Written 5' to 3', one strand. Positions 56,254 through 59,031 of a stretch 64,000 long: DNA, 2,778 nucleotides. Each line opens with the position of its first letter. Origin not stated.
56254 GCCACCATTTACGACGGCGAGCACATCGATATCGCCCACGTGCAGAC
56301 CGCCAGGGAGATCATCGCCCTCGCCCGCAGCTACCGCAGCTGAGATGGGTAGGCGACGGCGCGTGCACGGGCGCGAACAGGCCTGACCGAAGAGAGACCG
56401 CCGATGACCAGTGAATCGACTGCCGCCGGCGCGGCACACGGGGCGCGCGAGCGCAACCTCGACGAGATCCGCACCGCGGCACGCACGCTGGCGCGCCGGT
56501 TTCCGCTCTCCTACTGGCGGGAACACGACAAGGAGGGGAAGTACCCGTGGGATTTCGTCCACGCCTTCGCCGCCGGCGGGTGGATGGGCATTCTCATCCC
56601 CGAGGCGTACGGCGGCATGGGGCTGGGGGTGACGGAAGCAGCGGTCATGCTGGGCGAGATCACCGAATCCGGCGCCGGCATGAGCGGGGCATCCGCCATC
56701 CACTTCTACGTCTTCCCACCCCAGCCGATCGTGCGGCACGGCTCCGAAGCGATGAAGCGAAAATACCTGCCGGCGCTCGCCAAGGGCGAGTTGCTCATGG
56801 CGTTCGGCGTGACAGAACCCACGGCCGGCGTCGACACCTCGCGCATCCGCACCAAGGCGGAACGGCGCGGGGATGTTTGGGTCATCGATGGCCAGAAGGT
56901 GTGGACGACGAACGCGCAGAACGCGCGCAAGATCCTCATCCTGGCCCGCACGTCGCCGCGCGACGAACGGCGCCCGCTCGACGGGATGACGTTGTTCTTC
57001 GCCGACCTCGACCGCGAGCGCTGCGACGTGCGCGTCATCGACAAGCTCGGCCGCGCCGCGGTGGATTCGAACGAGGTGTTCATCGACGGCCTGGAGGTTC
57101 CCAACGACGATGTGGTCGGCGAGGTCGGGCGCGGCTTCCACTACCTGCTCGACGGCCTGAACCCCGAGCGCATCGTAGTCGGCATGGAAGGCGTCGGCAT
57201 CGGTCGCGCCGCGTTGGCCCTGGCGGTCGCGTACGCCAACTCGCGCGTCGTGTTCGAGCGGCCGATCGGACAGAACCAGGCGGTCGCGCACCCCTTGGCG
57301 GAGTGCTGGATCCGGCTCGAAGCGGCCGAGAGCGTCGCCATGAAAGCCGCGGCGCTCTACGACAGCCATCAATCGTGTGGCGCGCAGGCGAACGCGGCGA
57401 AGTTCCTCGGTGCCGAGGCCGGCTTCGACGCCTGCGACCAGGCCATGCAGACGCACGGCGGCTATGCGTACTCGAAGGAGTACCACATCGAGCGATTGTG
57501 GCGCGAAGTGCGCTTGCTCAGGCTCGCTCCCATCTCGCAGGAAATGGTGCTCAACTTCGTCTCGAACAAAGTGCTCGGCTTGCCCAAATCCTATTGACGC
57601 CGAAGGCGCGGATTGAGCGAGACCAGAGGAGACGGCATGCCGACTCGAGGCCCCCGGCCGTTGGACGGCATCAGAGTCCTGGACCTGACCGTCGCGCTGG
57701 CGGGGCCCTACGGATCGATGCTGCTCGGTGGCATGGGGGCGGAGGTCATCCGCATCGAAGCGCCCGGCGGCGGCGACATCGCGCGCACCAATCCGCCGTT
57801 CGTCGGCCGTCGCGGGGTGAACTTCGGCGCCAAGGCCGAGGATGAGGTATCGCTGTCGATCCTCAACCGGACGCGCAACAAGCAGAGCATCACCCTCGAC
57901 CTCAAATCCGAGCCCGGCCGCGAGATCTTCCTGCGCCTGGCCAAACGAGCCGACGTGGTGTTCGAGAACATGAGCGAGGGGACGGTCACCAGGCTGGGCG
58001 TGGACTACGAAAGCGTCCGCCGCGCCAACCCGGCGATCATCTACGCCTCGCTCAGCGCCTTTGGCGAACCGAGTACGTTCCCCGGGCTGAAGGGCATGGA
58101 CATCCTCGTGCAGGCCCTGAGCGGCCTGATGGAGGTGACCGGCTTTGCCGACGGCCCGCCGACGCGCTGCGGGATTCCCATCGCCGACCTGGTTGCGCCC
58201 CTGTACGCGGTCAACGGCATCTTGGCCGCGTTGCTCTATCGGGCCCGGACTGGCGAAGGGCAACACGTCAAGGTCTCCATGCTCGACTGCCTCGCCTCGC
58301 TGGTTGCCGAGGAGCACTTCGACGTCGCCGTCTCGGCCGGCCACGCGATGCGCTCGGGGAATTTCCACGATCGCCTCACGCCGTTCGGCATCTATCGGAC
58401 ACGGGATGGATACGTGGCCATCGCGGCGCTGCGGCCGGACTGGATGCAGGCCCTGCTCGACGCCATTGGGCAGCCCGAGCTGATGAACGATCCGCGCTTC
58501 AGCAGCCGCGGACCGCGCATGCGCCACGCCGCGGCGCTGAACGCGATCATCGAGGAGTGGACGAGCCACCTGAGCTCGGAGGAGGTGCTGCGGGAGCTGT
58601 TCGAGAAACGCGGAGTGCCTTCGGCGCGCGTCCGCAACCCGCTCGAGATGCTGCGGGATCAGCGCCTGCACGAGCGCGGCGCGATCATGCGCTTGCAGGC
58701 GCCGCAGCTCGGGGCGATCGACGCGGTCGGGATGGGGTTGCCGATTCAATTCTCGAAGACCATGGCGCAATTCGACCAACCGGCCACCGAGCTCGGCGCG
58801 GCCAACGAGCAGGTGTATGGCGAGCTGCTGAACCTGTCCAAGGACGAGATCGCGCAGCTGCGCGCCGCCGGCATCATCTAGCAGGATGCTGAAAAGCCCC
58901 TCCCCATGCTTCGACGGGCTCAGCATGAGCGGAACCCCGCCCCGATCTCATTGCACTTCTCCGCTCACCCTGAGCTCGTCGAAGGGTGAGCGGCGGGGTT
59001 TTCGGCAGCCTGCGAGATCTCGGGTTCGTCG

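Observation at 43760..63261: Second catabolic cluster with tandem orphan CoxL-type molybdopterin subunits plus PrpD/CitE/CaiB (C5-dicarboxylate-like) enzymes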

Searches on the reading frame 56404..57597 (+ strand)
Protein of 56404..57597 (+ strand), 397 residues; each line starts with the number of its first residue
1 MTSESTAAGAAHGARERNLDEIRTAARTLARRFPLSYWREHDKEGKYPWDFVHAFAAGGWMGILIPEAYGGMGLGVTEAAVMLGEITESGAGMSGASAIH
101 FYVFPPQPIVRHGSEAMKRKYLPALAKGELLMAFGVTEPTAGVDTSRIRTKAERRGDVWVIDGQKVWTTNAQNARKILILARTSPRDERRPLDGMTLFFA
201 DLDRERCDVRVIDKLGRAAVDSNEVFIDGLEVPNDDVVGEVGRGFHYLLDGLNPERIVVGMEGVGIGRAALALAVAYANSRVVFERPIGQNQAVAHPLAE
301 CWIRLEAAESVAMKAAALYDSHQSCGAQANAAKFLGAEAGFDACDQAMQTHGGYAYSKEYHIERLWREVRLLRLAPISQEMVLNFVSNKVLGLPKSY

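Call 4: search_protein_families(library=pfam, proteins=[window:56404-57597:+])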
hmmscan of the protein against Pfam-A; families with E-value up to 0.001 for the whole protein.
window:56404-57597:+ (397 aa): 4 families
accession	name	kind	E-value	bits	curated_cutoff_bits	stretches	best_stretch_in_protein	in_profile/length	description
PF00441.29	Acyl-CoA_dh_1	-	3.6e-38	131.5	22.4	1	242-386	1-145/150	Acyl-CoA dehydrogenase, C-terminal domain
PF02771.21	Acyl-CoA_dh_N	-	9.5e-25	87.6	22.9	1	20-129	5-113/113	Acyl-CoA dehydrogenase, N-terminal domain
PF08028.16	Acyl-CoA_dh_2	-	1.6e-16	61.3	22.7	1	258-371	2-125/134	Acyl-CoA dehydrogenase, C-terminal domain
PF02770.24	Acyl-CoA_dh_M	-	2.1e-15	57.1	33.3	1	133-228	1-95/97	Acyl-CoA dehydrogenase, middle domain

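Call 28: search_protein_families(library=ncbifam, proteins=[window:56404-57597:+], max_evalue=1e-10)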
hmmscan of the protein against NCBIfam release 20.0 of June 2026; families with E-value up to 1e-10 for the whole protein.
window:56404-57597:+ (397 aa): 20 families
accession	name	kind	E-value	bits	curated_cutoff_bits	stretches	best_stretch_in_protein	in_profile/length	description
NF042972.1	AcrlCoAredClosAcrC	equivalog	2.6e-64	217.2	640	1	20-372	10-358/378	acryloyl-CoA reductase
NF008997.0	PRK12341.1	equivalog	3.9e-64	217.1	537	1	27-387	18-373/382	acyl-CoA dehydrogenase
NF045552.1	GlutCoADH_Des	equivalog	1.6e-58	198.8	470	1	19-393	9-382/387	glutaryl-CoA dehydrogenase Acd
NF042439.1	SulpropCoADesulf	equivalog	2.2e-56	191.2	600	1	24-393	2-373/379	3-sulfinopropanoyl-CoA desulfinase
NF002885.1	PRK03354.1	equivalog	6.4e-52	176.8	540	1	36-390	27-373/378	crotonobetainyl-CoA dehydrogenase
NF043006.1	CyhCrbnylCoADH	equivalog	1.3e-50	172.5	650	1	32-373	23-358/380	cyclohexane-1-carbonyl-CoA dehydrogenase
NF045652.1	ProlPCPDhRedW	equivalog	2.9e-47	161.3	650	1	55-354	37-338/376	L-prolyl-[peptidyl-carrier protein] dehydrogenase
NF058590.1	AcCoDHFadEBacil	equivalog_domain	4.4e-45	154.3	600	1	59-374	66-394/586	acyl-CoA dehydrogenase FadE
TIGR03207.1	cyc_hxne_CoA_dh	equivalog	3.8e-43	147.6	575.35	1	25-371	11-352/372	cyclohexanecarboxyl-CoA dehydrogenase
NF053553.1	prodigi_MBC_PigA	equivalog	6.9e-42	143.9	500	1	55-373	45-362/381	prodigiosin MBC biosynthesis dehydrogenase PigA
TIGR03204.1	pimC_large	equivalog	7.8e-34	117.2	623.85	1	52-355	46-343/395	pimeloyl-CoA dehydrogenase large subunit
TIGR03203.1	pimD_small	equivalog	1e-27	97.2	652.7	1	52-371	43-357/378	pimeloyl-CoA dehydrogenase small subunit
TIGR04022.1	sulfur_SfnB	equivalog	3e-24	85.6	430.9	1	21-371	9-361/391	SfnB family sulfur acquisition oxidoreductase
NF049984.1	Rv1679_FadE16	equivalog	7.6e-21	74.8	600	1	40-393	18-368/371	Rv1679 family acyl-CoA dehydrogenase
NF007000.1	PRK09463.1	subfamily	3.7e-19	68.5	600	1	46-150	73-177/726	acyl-CoA dehydrogenase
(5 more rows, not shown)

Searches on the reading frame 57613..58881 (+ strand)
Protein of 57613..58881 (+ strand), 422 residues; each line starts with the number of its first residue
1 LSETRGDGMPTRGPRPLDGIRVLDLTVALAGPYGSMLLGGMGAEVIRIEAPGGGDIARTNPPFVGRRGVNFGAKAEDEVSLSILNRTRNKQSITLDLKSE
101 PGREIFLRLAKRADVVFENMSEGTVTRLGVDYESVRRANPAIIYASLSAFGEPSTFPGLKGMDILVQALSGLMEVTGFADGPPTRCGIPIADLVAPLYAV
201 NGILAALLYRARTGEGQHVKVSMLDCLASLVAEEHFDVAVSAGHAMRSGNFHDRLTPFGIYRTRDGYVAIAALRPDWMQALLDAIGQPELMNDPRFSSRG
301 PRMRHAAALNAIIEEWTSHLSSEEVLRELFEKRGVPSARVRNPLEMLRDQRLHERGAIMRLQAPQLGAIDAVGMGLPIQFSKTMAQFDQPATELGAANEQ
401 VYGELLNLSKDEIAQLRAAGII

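Call 4: search_protein_families(library=pfam, proteins=[window:57613-58881:+])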
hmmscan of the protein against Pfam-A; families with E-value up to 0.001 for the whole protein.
window:57613-58881:+ (422 aa): 1 family
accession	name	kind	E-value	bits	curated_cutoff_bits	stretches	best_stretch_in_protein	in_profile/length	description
PF02515.22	CoA_transf_3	-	4.8e-108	362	23.3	1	17-396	1-364/366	CoA-transferase family III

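Call 28: search_protein_families(library=ncbifam, proteins=[window:57613-58881:+], max_evalue=1e-10)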
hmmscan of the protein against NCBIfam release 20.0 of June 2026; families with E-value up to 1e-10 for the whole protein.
window:57613-58881:+ (422 aa): 7 families
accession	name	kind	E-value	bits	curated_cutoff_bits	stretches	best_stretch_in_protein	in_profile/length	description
NF041294.1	Scnl_mescCoAtase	equivalog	1.9e-81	274.1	700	1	17-398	4-376/381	succinyl-CoA:mesaconate CoA-transferase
NF052585.1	SucGlutTfsCaiB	equivalog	3.8e-78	262.8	750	1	14-408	5-391/394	succinate--glutarate CoA-transferase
NF003809.0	PRK05398.1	subfamily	3.3e-69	233.5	442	2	15-230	3-207/416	formyl-CoA transferase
TIGR03253.1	oxalate_frc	equivalog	2.8e-67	227.2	504.2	2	15-231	2-207/416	formyl-CoA transferase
NF008511.0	PRK11430.1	equivalog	1.8e-66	224.8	522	1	15-344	8-324/381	CoA:oxalate CoA-transferase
NF002914.1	PRK03525.1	equivalog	1.5e-32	113.1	413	1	16-422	9-397/400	L-carnitine CoA-transferase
TIGR04253.1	mesacon_CoA_iso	equivalog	1.3e-15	57.3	725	1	17-422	3-400/403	2-methylfumaryl-CoA isomerase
